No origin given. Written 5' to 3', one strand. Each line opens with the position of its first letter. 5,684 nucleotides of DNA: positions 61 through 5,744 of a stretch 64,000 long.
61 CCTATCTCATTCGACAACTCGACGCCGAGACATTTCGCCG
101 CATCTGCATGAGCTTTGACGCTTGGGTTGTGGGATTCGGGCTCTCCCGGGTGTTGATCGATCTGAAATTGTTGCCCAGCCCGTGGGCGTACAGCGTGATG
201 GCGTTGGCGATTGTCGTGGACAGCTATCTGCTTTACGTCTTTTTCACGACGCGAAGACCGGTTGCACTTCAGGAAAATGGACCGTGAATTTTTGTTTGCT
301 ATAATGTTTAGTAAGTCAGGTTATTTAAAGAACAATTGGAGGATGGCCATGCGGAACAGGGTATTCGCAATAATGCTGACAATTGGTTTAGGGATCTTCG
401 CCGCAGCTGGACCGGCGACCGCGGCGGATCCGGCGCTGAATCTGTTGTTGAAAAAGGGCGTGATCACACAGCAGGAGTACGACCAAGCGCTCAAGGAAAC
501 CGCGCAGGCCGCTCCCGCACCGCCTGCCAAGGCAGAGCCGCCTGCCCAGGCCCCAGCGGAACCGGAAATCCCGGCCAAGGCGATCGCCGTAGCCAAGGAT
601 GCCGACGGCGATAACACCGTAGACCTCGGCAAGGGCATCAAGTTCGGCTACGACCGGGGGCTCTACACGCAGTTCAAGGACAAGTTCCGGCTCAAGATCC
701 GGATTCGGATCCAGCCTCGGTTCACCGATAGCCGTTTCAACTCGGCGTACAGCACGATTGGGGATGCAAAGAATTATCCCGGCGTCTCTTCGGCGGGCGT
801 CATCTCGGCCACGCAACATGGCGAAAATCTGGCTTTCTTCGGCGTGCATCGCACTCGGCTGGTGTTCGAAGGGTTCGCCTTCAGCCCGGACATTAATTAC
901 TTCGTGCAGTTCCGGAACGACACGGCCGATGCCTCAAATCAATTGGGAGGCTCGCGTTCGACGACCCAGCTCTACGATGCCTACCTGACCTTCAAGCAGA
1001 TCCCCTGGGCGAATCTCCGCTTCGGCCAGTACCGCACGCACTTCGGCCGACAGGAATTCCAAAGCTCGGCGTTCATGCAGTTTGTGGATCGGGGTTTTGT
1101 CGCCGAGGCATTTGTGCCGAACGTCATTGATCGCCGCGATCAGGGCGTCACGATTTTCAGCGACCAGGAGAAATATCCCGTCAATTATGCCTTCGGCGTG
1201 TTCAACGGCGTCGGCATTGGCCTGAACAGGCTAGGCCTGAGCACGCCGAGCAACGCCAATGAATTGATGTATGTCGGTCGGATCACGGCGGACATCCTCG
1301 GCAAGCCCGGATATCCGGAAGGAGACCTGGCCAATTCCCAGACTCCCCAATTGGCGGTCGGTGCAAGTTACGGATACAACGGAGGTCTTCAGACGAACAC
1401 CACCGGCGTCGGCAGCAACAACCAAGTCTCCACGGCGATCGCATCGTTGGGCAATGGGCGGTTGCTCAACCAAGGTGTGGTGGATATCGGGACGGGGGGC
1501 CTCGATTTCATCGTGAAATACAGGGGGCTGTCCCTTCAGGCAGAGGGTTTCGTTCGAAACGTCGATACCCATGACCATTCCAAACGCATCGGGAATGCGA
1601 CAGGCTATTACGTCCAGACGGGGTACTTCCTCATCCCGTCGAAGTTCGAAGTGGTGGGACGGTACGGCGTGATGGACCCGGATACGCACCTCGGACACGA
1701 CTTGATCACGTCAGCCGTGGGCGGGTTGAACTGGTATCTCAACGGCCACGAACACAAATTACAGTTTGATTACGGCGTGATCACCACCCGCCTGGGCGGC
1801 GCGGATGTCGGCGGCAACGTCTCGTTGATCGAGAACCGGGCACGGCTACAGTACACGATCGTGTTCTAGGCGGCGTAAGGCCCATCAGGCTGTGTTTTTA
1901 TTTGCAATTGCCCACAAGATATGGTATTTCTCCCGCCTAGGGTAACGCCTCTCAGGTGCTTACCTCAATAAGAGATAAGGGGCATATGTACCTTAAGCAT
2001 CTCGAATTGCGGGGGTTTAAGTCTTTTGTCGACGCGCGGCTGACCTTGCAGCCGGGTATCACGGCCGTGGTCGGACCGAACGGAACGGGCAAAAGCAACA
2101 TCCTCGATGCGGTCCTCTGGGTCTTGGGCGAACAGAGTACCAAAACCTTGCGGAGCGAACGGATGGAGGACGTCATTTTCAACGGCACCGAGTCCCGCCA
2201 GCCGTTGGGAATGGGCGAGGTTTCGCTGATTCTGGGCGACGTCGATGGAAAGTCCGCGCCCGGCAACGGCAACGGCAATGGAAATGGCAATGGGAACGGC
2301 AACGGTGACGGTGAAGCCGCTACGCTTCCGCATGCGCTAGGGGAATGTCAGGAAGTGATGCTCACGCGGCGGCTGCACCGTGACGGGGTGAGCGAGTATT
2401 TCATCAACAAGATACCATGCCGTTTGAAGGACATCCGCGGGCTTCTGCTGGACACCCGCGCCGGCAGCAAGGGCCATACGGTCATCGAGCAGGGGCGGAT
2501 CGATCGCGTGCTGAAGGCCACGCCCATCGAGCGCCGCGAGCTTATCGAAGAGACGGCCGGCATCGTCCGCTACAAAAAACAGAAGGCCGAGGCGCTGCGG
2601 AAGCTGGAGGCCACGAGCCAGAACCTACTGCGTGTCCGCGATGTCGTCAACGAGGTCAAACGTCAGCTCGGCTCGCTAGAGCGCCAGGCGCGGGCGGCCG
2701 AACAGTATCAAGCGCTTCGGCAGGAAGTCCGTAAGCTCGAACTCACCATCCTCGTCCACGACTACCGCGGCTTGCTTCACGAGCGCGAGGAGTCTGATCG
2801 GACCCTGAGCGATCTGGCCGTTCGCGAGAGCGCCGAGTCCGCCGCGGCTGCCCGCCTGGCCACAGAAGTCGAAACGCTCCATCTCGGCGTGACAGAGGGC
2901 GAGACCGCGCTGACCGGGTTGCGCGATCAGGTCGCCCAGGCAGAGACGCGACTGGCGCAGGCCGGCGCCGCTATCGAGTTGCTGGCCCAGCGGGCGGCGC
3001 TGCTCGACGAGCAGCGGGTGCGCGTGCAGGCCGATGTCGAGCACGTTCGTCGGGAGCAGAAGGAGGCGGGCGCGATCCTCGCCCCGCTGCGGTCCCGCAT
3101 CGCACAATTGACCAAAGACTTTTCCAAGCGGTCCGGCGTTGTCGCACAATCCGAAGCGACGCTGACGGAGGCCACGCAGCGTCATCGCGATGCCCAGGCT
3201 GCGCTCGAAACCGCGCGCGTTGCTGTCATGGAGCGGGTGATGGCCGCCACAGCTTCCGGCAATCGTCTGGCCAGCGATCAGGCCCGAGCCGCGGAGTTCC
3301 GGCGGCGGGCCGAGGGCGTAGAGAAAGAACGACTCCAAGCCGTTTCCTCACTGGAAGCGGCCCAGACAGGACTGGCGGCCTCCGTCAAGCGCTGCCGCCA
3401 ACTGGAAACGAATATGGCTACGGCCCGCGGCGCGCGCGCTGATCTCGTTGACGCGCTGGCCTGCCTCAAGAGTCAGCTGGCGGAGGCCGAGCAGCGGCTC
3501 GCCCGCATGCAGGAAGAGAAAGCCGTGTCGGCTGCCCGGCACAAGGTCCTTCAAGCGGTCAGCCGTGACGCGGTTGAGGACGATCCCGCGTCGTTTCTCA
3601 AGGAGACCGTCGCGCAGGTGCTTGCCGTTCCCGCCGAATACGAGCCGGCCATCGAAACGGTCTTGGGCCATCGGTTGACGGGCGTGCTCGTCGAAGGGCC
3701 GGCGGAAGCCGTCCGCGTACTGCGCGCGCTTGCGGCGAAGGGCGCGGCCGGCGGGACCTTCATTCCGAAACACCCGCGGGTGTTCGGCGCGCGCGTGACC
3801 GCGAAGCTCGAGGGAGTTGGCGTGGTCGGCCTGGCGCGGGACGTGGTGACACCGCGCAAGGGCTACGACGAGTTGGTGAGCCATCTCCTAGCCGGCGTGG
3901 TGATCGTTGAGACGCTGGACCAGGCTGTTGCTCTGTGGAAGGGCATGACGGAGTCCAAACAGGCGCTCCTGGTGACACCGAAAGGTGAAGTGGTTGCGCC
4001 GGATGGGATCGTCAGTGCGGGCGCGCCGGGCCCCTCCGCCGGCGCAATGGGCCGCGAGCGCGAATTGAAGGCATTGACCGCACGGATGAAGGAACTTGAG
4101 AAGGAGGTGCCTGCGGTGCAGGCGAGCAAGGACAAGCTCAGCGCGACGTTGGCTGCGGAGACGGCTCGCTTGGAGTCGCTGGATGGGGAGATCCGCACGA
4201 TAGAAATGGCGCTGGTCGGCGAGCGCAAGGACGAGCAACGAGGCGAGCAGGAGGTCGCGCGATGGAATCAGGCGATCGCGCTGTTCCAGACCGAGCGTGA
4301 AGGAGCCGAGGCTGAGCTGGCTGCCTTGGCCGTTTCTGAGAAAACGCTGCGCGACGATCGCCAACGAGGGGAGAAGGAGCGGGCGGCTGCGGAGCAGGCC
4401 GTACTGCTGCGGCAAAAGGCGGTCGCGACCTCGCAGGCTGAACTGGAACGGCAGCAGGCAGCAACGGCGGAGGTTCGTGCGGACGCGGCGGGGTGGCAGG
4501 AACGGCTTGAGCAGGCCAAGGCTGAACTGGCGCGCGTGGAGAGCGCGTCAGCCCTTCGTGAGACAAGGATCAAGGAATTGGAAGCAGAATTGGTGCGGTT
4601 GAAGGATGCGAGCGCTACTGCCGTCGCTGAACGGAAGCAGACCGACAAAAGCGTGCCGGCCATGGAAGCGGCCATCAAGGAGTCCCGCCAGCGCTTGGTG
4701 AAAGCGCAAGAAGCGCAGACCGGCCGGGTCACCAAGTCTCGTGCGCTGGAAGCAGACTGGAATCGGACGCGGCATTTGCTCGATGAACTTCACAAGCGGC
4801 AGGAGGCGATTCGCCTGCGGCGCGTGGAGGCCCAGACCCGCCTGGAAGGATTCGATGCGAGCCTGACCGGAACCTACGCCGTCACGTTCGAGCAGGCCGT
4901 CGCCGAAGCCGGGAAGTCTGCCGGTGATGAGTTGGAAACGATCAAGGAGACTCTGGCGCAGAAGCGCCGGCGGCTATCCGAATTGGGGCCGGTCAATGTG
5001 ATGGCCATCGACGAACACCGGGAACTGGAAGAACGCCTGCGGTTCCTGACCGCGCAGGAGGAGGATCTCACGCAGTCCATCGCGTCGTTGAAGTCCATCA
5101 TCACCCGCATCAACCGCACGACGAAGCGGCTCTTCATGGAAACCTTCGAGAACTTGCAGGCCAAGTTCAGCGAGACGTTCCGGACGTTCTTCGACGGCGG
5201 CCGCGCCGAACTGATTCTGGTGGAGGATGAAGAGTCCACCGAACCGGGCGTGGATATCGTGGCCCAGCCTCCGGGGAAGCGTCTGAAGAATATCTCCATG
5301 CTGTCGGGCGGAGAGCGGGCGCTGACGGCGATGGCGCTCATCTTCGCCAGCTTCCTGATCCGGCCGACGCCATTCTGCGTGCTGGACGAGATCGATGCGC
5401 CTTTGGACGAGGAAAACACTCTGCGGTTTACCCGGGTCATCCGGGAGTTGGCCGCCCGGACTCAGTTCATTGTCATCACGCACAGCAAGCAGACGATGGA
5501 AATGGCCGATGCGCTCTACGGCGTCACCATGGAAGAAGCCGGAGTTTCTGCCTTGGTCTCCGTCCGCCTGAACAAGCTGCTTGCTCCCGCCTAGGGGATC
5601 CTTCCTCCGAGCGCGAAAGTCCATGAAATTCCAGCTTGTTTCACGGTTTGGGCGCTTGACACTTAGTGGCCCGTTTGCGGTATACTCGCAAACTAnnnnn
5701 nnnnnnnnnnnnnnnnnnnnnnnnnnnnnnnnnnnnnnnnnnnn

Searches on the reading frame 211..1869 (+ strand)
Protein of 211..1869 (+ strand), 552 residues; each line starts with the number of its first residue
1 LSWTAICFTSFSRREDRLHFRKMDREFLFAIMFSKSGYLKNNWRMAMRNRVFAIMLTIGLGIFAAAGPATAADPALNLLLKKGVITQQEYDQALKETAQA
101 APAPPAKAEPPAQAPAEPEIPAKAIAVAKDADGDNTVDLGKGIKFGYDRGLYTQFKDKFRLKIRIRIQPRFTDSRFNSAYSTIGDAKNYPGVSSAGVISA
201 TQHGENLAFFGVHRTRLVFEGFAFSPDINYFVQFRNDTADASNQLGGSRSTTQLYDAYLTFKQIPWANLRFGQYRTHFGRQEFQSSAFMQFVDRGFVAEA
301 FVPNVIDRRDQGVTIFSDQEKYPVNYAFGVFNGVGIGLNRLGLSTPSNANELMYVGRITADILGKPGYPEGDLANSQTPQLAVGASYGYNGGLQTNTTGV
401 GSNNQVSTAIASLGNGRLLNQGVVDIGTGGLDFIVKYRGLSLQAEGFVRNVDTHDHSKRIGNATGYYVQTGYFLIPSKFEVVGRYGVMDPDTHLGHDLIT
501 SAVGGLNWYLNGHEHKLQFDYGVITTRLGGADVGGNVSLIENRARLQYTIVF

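Call 7: search_protein_families(library=pfam, proteins=[window:211-1869:+], max_evalue=0.001)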
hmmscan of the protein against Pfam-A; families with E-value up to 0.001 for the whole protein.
window:211-1869:+ (552 aa): 1 family
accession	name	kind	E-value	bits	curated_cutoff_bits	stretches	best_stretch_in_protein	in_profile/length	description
PF07396.17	Porin_O_P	-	7.5e-20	71.9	20.9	1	202-549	20-369/370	Phosphate-selective porin O and P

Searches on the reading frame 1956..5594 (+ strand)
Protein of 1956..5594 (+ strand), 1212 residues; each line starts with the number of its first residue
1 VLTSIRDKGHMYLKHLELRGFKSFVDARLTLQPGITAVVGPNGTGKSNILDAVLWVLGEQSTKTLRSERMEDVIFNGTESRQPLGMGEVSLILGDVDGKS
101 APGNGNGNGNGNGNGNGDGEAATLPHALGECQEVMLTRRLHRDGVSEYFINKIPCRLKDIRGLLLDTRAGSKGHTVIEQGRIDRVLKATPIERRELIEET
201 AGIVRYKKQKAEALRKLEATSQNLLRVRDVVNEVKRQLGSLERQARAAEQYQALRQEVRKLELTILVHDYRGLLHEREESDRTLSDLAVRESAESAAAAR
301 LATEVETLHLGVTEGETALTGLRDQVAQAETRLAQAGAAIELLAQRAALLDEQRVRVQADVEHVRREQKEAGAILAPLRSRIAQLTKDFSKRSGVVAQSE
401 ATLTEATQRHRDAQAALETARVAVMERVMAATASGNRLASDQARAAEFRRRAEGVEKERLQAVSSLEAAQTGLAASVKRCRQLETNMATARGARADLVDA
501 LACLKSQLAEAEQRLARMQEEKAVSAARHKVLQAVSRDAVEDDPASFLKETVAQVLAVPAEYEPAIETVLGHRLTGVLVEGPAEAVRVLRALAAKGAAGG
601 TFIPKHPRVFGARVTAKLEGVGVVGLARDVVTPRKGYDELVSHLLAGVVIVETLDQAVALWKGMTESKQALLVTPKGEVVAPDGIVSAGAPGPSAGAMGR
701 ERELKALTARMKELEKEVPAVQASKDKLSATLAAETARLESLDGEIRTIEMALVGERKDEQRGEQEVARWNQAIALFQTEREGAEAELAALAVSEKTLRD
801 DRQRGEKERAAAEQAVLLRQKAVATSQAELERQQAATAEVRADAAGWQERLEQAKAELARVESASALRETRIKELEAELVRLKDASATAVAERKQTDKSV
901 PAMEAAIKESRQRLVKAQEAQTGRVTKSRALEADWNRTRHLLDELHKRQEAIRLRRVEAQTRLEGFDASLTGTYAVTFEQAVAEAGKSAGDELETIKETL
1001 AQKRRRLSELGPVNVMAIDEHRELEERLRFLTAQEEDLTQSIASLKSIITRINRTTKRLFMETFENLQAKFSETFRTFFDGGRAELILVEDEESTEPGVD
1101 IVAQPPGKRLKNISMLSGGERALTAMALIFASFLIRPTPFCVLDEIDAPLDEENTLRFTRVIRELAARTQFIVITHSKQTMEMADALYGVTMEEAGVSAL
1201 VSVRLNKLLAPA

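Call 7: search_protein_families(library=pfam, proteins=[window:1956-5594:+], max_evalue=0.001)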
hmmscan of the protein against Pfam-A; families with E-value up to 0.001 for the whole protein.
window:1956-5594:+ (1212 aa): 6 families
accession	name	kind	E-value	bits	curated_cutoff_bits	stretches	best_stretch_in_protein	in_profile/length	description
PF02463.25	SMC_N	-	6e-60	202.8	40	1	12-1198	1-219/220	RecF/RecN/SMC N terminal domain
PF06470.18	SMC_hinge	-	1.2e-17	64.8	22.5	1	550-660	6-115/116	SMC proteins Flexible Hinge Domain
PF13476.12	AAA_23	-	7e-13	50.1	27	1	16-214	2-176/201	AAA domain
PF13175.12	AAA_15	-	2.4e-11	44.3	32.1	1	11-63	1-53/374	AAA ATPase domain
PF13304.12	AAA_21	-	5.7e-11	43.5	27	1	35-92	1-63/304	AAA domain, putative AbiEii toxin, Type IV TA system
PF13555.12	AAA_29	-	1.3e-05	25.3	27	1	14-58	2-47/61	P-loop containing region of AAA domain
